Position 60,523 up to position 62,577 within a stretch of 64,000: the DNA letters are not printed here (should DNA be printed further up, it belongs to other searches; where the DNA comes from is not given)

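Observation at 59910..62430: Stand-alone di-iron MBL-fold (ODP-like) protein translationally coupled to a soluble PAS hybrid histidine kinase, next to ctrA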

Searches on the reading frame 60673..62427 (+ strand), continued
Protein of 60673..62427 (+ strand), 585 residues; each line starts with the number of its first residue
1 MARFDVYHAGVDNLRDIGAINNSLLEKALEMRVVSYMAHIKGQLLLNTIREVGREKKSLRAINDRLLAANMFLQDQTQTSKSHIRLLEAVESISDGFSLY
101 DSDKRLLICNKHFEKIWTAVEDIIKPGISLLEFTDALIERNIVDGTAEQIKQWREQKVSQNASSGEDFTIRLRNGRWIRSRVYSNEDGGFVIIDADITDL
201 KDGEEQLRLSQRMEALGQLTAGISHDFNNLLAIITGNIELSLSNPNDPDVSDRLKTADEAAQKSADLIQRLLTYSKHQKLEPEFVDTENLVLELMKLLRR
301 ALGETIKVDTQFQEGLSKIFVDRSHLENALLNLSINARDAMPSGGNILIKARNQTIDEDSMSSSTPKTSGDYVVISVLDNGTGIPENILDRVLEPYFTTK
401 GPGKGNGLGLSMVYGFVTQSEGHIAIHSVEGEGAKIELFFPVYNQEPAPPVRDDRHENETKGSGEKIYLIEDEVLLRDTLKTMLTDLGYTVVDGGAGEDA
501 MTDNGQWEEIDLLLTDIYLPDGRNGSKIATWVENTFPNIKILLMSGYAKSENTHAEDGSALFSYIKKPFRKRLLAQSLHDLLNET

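Call 46: find_homologous_proteins(query=window:60673-62427:+, max_evalue=1e-20)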
Query window:60673-62427:+ (585 aa): 7956 proteins with E <= 1e-20 among 8000 candidates; the best 120 are listed.
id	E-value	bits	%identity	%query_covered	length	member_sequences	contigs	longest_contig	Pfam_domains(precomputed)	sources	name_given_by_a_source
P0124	0.0e+0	1295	100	100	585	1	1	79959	PF12860.14,PF02518.32,PF00512.32,PF08480.17,PF00072.31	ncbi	-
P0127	4.7e-114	400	37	87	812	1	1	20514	PF13426.14,PF13188.14,PF12860.14,PF08448.17,PF02518.32,PF00512.32,PF00989.32,PF00072.31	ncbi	ncbi:MAG: PAS-domain containing protein, partial [Alphaproteobacteria bacterium]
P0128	2.5e-112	395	40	86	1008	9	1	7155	PF13426.14,PF13188.14,PF24820.2,PF02604.27,PF00512.32,PF00072.31,PF13596.13,PF08447.19,PF12860.14,PF08448.17,PF02518.32,PF00989.32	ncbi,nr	ncbi:MAG: type II toxin-antitoxin system prevent-host-death family antitoxin [Proteobacteria bacteri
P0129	1.1e-110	389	38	85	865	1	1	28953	PF13426.14,PF13188.14,PF12860.14,PF08673.16,PF08448.17,PF02518.32,PF00512.32,PF00072.31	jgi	-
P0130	1.5e-109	385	38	86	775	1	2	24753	PF13596.13,PF13426.14,PF13188.14,PF12860.14,PF08448.17,PF02518.32,PF00512.32,PF00989.32,PF00072.31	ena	-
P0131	2.3e-106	375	36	87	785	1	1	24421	PF13188.14,PF12860.14,PF08448.17,PF02518.32,PF00512.32,PF00072.31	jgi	jgi:signal transduction histidine kinase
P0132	3.5e-106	374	37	86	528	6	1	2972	PF12860.14,PF02518.32,PF00512.32,PF00072.31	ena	-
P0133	3.0e-105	371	41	85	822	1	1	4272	PF08447.19,PF13426.14,PF13188.14,PF12860.14,PF08448.17,PF02518.32,PF00512.32,PF00989.32,PF00072.31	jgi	jgi:PAS domain S-box-containing protein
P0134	9.9e-104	366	41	68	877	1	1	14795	PF13426.14,PF13188.14,PF12860.14,PF08448.17,PF02518.32,PF00512.32,PF00989.32,PF00072.31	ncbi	-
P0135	3.3e-103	364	47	70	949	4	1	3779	PF08447.19,PF13426.14,PF05231.20,PF08448.17,PF02518.32,PF00512.32,PF00989.32,PF00072.31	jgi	-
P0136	1.7e-100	356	37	89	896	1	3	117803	PF08447.19,PF13426.14,PF13188.14,PF12860.14,PF08448.17,PF02518.32,PF17149.10,PF00512.32,PF00989.32,PF00072.31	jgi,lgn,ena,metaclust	metaclust:\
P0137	6.8e-100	354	41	68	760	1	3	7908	PF13596.13,PF12860.14,PF08448.17,PF02518.32,PF00512.32,PF00989.32,PF00072.31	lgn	-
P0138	1.2e-99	353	39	85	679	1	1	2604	PF12860.14,PF08448.17,PF02518.32,PF00512.32,PF00989.32,PF00072.31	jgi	-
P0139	3.0e-99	351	35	86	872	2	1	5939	PF12860.14,PF02518.32,PF00512.32,PF00072.31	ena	-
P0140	3.5e-99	351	38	85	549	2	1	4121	PF12860.14,PF02518.32,PF00512.32,PF00072.31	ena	-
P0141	4.7e-99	351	37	87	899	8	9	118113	PF13426.14,PF13188.14,PF12860.14,PF08448.17,PF02518.32,PF00512.32,PF00989.32,PF00072.31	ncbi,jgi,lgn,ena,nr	ncbi:MAG: PAS domain-containing protein [Rhodospirillales bacterium]|jgi:signal transduction histidi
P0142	7.0e-99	350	38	87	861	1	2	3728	PF13188.14,PF12860.14,PF02743.25,PF02518.32,PF00512.32,PF21623.4,PF00072.31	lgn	-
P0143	2.2e-98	349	38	86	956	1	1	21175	PF08447.19,PF13426.14,PF13188.14,PF12860.14,PF08448.17,PF02518.32,PF00512.32,PF00989.32,PF00072.31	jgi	-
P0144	2.3e-97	345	41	67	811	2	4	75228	PF08447.19,PF13426.14,PF13188.14,PF12860.14,PF08448.17,PF02518.32,PF00512.32,PF00989.32,PF00072.31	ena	-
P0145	3.6e-96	341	42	65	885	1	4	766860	PF13426.14,PF13188.14,PF12860.14,PF08448.17,PF02518.32,PF00512.32,PF00989.32,PF00072.31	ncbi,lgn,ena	-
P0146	3.9e-96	341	36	87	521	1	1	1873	PF12860.14,PF02518.32,PF00512.32,PF00072.31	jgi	jgi:signal transduction histidine kinase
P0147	7.8e-96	340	39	72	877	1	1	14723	PF13426.14,PF13188.14,PF12860.14,PF08448.17,PF02518.32,PF00512.32,PF00989.32,PF00072.31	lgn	-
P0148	7.1e-95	337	38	84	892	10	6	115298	PF00672.31,PF12860.14,PF08448.17,PF02518.32,PF00512.32,PF00072.31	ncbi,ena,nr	ncbi:MAG: response regulator [Rhodospirillales bacterium]|nr:response regulator [Rhodospirillales ba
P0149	9.8e-95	337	37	85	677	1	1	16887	PF12860.14,PF02518.32,PF00512.32,PF00072.31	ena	-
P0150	1.3e-94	336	42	66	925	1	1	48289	PF08447.19,PF13426.14,PF13188.14,PF12860.14,PF08448.17,PF02518.32,PF00512.32,PF00989.32,PF00072.31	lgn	-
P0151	1.6e-94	336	43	71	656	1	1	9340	PF13426.14,PF13188.14,PF24820.2,PF08448.17,PF02518.32,PF00512.32,PF00989.32,PF00072.31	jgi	-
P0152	3.6e-94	335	41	71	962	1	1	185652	PF08447.19,PF13426.14,PF13188.14,PF12860.14,PF08448.17,PF02518.32,PF00512.32,PF00989.32,PF00072.31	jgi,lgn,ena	-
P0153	3.7e-94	335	43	68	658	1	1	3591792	PF13426.14,PF13188.14,PF08448.17,PF02518.32,PF00512.32,PF00989.32,PF00072.31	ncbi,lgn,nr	ncbi:MAG: PAS domain S-box protein [Acidobacteriaceae bacterium]|nr:PAS domain S-box protein [Acidob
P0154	9.1e-94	333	42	66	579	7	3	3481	PF02518.32,PF00512.32,PF00072.31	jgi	jgi:signal transduction histidine kinase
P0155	3.2e-93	332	42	71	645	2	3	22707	PF08447.19,PF13426.14,PF13188.14,PF24820.2,PF08448.17,PF02518.32,PF00512.32,PF00989.32,PF00072.31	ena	-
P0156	3.7e-93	331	40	67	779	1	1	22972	PF13426.14,PF13188.14,PF12860.14,PF08448.17,PF02518.32,PF00512.32,PF13493.12,PF00989.32,PF00072.31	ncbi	-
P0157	8.4e-93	330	36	85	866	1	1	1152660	PF13426.14,PF13188.14,PF12860.14,PF02518.32,PF00512.32,PF00989.32,PF00072.31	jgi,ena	-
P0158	2.2e-92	329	43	66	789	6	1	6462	PF08447.19,PF13426.14,PF12860.14,PF08448.17,PF02518.32,PF00512.32,PF00989.32,PF00072.31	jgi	jgi:PAS domain S-box-containing protein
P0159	2.5e-92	329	40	71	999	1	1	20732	PF08447.19,PF13426.14,PF13188.14,PF12860.14,PF08448.17,PF02518.32,PF00512.32,PF00989.32,PF00072.31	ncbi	-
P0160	2.6e-92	329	39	71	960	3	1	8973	PF08447.19,PF13426.14,PF13188.14,PF12860.14,PF08448.17,PF02518.32,PF00512.32,PF00989.32,PF00072.31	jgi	-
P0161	3.9e-92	328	36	85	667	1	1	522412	PF12860.14,PF08448.17,PF02518.32,PF00512.32,PF00072.31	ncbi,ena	-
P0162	5.3e-92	328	37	74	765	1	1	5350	PF13426.14,PF13188.14,PF12860.14,PF08448.17,PF02518.32,PF00512.32,PF13493.12,PF00989.32,PF00072.31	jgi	-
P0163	5.5e-92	327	36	86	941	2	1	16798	PF13426.14,PF13188.14,PF12860.14,PF01590.33,PF08448.17,PF02518.32,PF00512.32,PF00989.32,PF00072.31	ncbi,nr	ncbi:MAG: PAS-domain containing protein [Alphaproteobacteria bacterium]|nr:PAS-domain containing pro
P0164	7.7e-92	327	37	79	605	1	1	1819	PF13426.14,PF12860.14,PF08448.17,PF02518.32,PF00512.32,PF00072.31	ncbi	ncbi:MAG: PAS-domain containing protein, partial [Rhodospirillales bacterium]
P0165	9.9e-92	327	41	71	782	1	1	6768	PF08447.19,PF13426.14,PF02518.32,PF00512.32,PF00072.31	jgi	jgi:PAS domain S-box-containing protein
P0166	1.7e-91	326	38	88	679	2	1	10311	PF08447.19,PF13426.14,PF12860.14,PF08448.17,PF02518.32,PF00512.32,PF00989.32,PF00072.31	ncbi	ncbi:MAG: ATP-binding protein [Kiloniellales bacterium]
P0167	2.0e-91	326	40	68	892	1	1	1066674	PF13596.13,PF08447.19,PF13426.14,PF13188.14,PF12860.14,PF08448.17,PF02518.32,PF00512.32,PF00989.32,PF00072.31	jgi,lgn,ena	-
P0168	6.0e-91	324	39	66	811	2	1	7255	PF08447.19,PF13426.14,PF13188.14,PF08448.17,PF02518.32,PF00512.32,PF00989.32,PF00072.31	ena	-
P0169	6.8e-91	324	41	67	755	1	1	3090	PF05227.20,PF08448.17,PF02518.32,PF00512.32,PF00072.31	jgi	jgi:PAS domain S-box-containing protein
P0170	7.5e-91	324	35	84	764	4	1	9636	PF13426.14,PF12860.14,PF08448.17,PF02518.32,PF00512.32,PF00989.32,PF00072.31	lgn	-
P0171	8.0e-91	324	44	65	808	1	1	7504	PF08447.19,PF13426.14,PF13188.14,PF08448.17,PF02518.32,PF00512.32,PF00989.32,PF00072.31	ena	-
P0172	1.3e-90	323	43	68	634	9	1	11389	PF08447.19,PF13426.14,PF13188.14,PF12860.14,PF08448.17,PF02518.32,PF00512.32,PF00989.32,PF00072.31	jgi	jgi:PAS domain S-box-containing protein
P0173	1.6e-90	323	43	69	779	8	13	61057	PF08447.19,PF13426.14,PF13188.14,PF08448.17,PF02518.32,PF00512.32,PF00989.32,PF00072.31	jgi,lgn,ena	-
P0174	1.7e-90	323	40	66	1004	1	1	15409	PF08447.19,PF13426.14,PF12860.14,PF08448.17,PF02518.32,PF00512.32,PF00989.32,PF00072.31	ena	-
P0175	1.8e-90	322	41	65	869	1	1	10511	PF08447.19,PF13426.14,PF13188.14,PF12860.14,PF08448.17,PF02518.32,PF00512.32,PF00989.32,PF00072.31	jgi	-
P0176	2.2e-90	322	41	67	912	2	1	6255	PF08447.19,PF13426.14,PF13188.14,PF12860.14,PF08448.17,PF02518.32,PF00512.32,PF00989.32,PF00072.31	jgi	jgi:PAS domain S-box-containing protein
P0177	8.2e-90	320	37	79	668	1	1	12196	PF08447.19,PF13426.14,PF13188.14,PF08448.17,PF02518.32,PF00512.32,PF00989.32,PF00072.31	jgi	jgi:PAS domain S-box-containing protein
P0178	9.5e-90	320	44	66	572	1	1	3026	PF08448.17,PF02518.32,PF00512.32,PF00072.31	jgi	jgi:signal transduction histidine kinase/CheY-like chemotaxis protein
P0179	9.9e-90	320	37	86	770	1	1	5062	PF08447.19,PF13426.14,PF13188.14,PF08448.17,PF02518.32,PF00512.32,PF00989.32,PF00072.31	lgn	-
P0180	1.6e-89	319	40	75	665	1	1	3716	PF08447.19,PF13426.14,PF13188.14,PF24820.2,PF08448.17,PF02518.32,PF00512.32,PF00989.32,PF00072.31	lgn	-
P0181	2.1e-89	319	37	86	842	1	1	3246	PF13426.14,PF08448.17,PF02518.32,PF13492.13,PF00512.32,PF00989.32,PF00072.31,PF20161.6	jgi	jgi:PAS domain S-box-containing protein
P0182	2.5e-89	319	44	67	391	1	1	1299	PF02518.32,PF00512.32,PF00072.31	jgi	jgi:nitrogen-specific signal transduction histidine kinase/CheY-like chemotaxis protein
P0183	2.5e-89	319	39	71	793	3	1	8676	PF13426.14,PF08448.17,PF02518.32,PF00512.32,PF00989.32,PF00072.31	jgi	jgi:PAS domain S-box-containing protein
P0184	3.3e-89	318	41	65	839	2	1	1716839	PF05227.20,PF08448.17,PF02518.32,PF00512.32,PF00072.31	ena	-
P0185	3.7e-89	318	36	86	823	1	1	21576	PF08447.19,PF13426.14,PF13188.14,PF13185.13,PF01590.33,PF08448.17,PF02518.32,PF13492.13,PF00512.32,PF00989.32,PF00072.31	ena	-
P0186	3.9e-89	318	39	77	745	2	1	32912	PF08447.19,PF13426.14,PF08448.17,PF02518.32,PF00512.32,PF00072.31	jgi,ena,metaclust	metaclust:\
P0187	4.3e-89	318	37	86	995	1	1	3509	PF13596.13,PF08447.19,PF13426.14,PF13188.14,PF12860.14,PF03707.22,PF08448.17,PF02518.32,PF00512.32,PF00989.32,PF00072.31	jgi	jgi:PAS domain S-box-containing protein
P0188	5.8e-89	317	42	69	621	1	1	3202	PF13426.14,PF13188.14,PF02518.32,PF00989.32,PF00072.31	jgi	-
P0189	6.6e-89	317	41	65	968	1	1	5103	PF08447.19,PF02518.32,PF00512.32,PF00072.31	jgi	jgi:PAS domain S-box-containing protein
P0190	8.1e-89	317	41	65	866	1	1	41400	PF08447.19,PF13426.14,PF13188.14,PF12860.14,PF08448.17,PF02518.32,PF00512.32,PF00989.32,PF00072.31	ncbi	-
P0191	9.7e-89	317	36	86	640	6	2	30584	PF13426.14,PF13188.14,PF08448.17,PF02518.32,PF00512.32,PF00072.31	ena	-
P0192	1.3e-88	316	39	67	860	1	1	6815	PF05227.20,PF08448.17,PF02518.32,PF00512.32,PF00072.31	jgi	jgi:PAS domain S-box-containing protein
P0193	1.3e-88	316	39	64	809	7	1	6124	PF08447.19,PF13426.14,PF08448.17,PF02518.32,PF00512.32,PF00989.32,PF00072.31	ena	-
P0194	1.4e-88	316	42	67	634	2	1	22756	PF13426.14,PF13188.14,PF24820.2,PF08448.17,PF02518.32,PF00512.32,PF00989.32,PF00072.31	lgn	-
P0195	1.6e-88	316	42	66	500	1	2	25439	PF13426.14,PF13188.14,PF08448.17,PF02518.32,PF00512.32,PF00989.32,PF00072.31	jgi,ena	-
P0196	1.7e-88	316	38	68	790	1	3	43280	PF08447.19,PF12860.14,PF08448.17,PF02518.32,PF00072.31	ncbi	-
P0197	1.8e-88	316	39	66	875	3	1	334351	PF05227.20,PF08448.17,PF02518.32,PF00512.32,PF00072.31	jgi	jgi:PAS domain S-box-containing protein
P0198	1.9e-88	316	39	68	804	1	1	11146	PF08447.19,PF13426.14,PF13185.13,PF01590.33,PF08448.17,PF02518.32,PF13492.13,PF00512.32,PF00989.32,PF00072.31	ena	-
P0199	2.3e-88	316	39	66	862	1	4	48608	PF05227.20,PF08448.17,PF02518.32,PF00512.32,PF00072.31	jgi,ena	-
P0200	2.5e-88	315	41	71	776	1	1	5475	PF08447.19,PF13426.14,PF13188.14,PF08448.17,PF02518.32,PF00512.32,PF00989.32,PF00072.31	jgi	jgi:PAS domain S-box-containing protein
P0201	2.6e-88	315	41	74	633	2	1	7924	PF08447.19,PF13426.14,PF13188.14,PF08448.17,PF02518.32,PF00512.32,PF00989.32,PF00072.31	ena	-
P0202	2.8e-88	315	40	64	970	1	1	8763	PF08447.19,PF13426.14,PF13188.14,PF12860.14,PF08448.17,PF02518.32,PF00512.32,PF00989.32,PF00072.31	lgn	-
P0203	3.1e-88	315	38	70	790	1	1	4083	PF08447.19,PF13188.14,PF12860.14,PF08448.17,PF02518.32,PF00072.31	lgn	-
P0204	3.4e-88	315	39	67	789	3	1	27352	PF08447.19,PF12860.14,PF08448.17,PF02518.32,PF00072.31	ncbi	-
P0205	3.5e-88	315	43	66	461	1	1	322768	PF02518.32,PF00512.32,PF00072.31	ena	-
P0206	3.8e-88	315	41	66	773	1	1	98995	PF13426.14,PF13188.14,PF12860.14,PF08448.17,PF02518.32,PF00512.32,PF00989.32,PF00072.31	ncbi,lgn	-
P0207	3.9e-88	315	42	67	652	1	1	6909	PF08447.19,PF13426.14,PF13188.14,PF08448.17,PF02518.32,PF00512.32,PF00989.32,PF00072.31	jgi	jgi:PAS domain S-box-containing protein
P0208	4.1e-88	315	39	85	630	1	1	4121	PF08447.19,PF13426.14,PF13188.14,PF08448.17,PF02518.32,PF00512.32,PF00989.32,PF00072.31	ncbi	-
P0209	4.3e-88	315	41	72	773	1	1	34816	PF08447.19,PF13426.14,PF13188.14,PF12860.14,PF24820.2,PF08448.17,PF02518.32,PF00512.32,PF00989.32,PF00072.31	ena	-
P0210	5.0e-88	314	37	73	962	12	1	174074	PF08447.19,PF13426.14,PF13188.14,PF08448.17,PF02518.32,PF00512.32,PF00989.32,PF00072.31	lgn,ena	-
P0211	5.2e-88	314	40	67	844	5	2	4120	PF08447.19,PF02518.32,PF00512.32,PF13589.13,PF00072.31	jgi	jgi:signal transduction histidine kinase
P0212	5.9e-88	314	41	66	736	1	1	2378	PF02518.32,PF00512.32,PF00072.31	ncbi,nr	ncbi:MAG: response regulator, partial [Rhodothermales bacterium]|nr:response regulator [Rhodothermal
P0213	6.0e-88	314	38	66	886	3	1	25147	PF05227.20,PF08448.17,PF02518.32,PF00512.32,PF00072.31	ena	-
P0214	7.1e-88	314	41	72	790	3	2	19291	PF08447.19,PF13426.14,PF13188.14,PF12860.14,PF08448.17,PF02518.32,PF00512.32,PF00989.32,PF00072.31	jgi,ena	-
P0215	7.4e-88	314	40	66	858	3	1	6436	PF05227.20,PF08448.17,PF02518.32,PF00512.32,PF00072.31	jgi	-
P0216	8.0e-88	314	39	70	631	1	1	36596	PF02518.32,PF00512.32,PF00072.31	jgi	jgi:CheY-like chemotaxis protein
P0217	8.2e-88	314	41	66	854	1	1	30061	PF05227.20,PF08448.17,PF02518.32,PF00512.32,PF00072.31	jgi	jgi:PAS domain S-box-containing protein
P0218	8.3e-88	314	36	84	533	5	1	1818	PF13426.14,PF02518.32,PF00512.32,PF00989.32,PF00072.31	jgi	jgi:PAS domain S-box-containing protein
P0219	8.4e-88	314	37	68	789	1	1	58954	PF08447.19,PF12860.14,PF08448.17,PF02518.32,PF00072.31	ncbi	-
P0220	9.0e-88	314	37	73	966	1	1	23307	PF08447.19,PF13426.14,PF13188.14,PF08448.17,PF02518.32,PF00989.32,PF00072.31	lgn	-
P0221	9.2e-88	314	40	67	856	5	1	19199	PF05227.20,PF08448.17,PF02518.32,PF00512.32,PF00072.31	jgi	jgi:PAS domain S-box-containing protein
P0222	9.2e-88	314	41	65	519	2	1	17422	PF02518.32,PF00072.31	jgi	jgi:signal transduction histidine kinase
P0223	1.1e-87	313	43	67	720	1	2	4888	PF08447.19,PF13426.14,PF08448.17,PF02518.32,PF00512.32,PF00989.32,PF00072.31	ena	-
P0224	1.1e-87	313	40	72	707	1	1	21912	PF13426.14,PF13188.14,PF02518.32,PF00989.32,PF00072.31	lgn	-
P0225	1.1e-87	313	42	73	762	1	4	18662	PF08447.19,PF13426.14,PF13188.14,PF12860.14,PF08448.17,PF02518.32,PF00512.32,PF00989.32,PF00072.31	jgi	jgi:PAS domain S-box-containing protein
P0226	1.2e-87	313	39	65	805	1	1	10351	PF13426.14,PF13188.14,PF08448.17,PF02518.32,PF00512.32,PF00989.32,PF00072.31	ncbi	-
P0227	1.2e-87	313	39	66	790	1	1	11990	PF08447.19,PF12860.14,PF08448.17,PF02518.32,PF00072.31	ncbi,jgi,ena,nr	ncbi:MAG: response regulator [Alphaproteobacteria bacterium]|nr:response regulator [Alphaproteobacte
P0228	1.2e-87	313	36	84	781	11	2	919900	PF08447.19,PF13426.14,PF13188.14,PF12860.14,PF08448.17,PF02518.32,PF00512.32,PF00989.32,PF00072.31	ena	-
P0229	1.3e-87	313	40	65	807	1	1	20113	PF08447.19,PF13426.14,PF13188.14,PF08448.17,PF02518.32,PF00512.32,PF00989.32,PF00072.31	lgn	-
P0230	1.4e-87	313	41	75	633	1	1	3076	PF08447.19,PF13426.14,PF13188.14,PF08448.17,PF02518.32,PF00512.32,PF00989.32,PF00072.31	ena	-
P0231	1.5e-87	313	36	86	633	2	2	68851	PF08447.19,PF13426.14,PF13188.14,PF08448.17,PF02518.32,PF00512.32,PF00989.32,PF00072.31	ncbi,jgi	jgi:nitrogen fixation negative regulator NifL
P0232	1.5e-87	313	39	67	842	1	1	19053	PF05227.20,PF08448.17,PF02518.32,PF00512.32,PF00072.31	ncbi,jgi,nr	ncbi:MAG TPA: CHASE3 domain-containing protein [Caulobacteraceae bacterium]|jgi:PAS domain S-box-con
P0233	1.6e-87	313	41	67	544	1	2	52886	PF13426.14,PF13188.14,PF12860.14,PF02518.32,PF00512.32,PF00989.32,PF00072.31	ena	-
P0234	1.9e-87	313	36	84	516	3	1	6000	PF13426.14,PF08448.17,PF02518.32,PF00512.32,PF00989.32,PF00072.31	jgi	jgi:PAS domain S-box-containing protein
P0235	2.0e-87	312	42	70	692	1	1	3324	PF02518.32,PF00512.32,PF00072.31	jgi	jgi:PAS domain S-box-containing protein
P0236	2.0e-87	312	41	66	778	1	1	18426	PF13426.14,PF13188.14,PF12860.14,PF02518.32,PF00512.32,PF00989.32,PF00072.31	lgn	-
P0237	2.4e-87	312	39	66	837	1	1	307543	PF05227.20,PF08448.17,PF02518.32,PF00512.32,PF00989.32,PF00072.31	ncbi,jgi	ncbi:MAG TPA: CHASE3 domain-containing protein [Caulobacteraceae bacterium]|jgi:PAS domain S-box-con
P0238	2.6e-87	312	37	70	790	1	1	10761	PF08447.19,PF12860.14,PF02518.32,PF00989.32,PF00072.31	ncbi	-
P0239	2.9e-87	312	39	74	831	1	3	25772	PF08447.19,PF13426.14,PF13188.14,PF08448.17,PF02518.32,PF00512.32,PF00989.32,PF00072.31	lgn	-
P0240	3.1e-87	312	43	69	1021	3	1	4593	PF13596.13,PF08447.19,PF13426.14,PF13188.14,PF08448.17,PF02518.32,PF00512.32,PF00989.32,PF00072.31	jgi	-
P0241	3.2e-87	312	39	66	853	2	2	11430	PF05227.20,PF08448.17,PF02518.32,PF00512.32,PF00989.32,PF00072.31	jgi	-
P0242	3.4e-87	312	39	68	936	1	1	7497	PF08447.19,PF13426.14,PF13185.13,PF08448.17,PF02518.32,PF00512.32,PF00989.32,PF00072.31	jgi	jgi:PAS domain S-box-containing protein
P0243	3.5e-87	312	44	66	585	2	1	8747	PF08447.19,PF13426.14,PF13188.14,PF08448.17,PF02518.32,PF00989.32,PF00072.31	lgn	-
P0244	3.6e-87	312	40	65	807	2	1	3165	PF08447.19,PF13426.14,PF13188.14,PF08448.17,PF02518.32,PF00512.32,PF00989.32,PF00072.31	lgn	-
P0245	3.7e-87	312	41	66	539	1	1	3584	PF13426.14,PF13188.14,PF08448.17,PF02518.32,PF00512.32,PF00989.32,PF00072.31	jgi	jgi:PAS domain S-box-containing protein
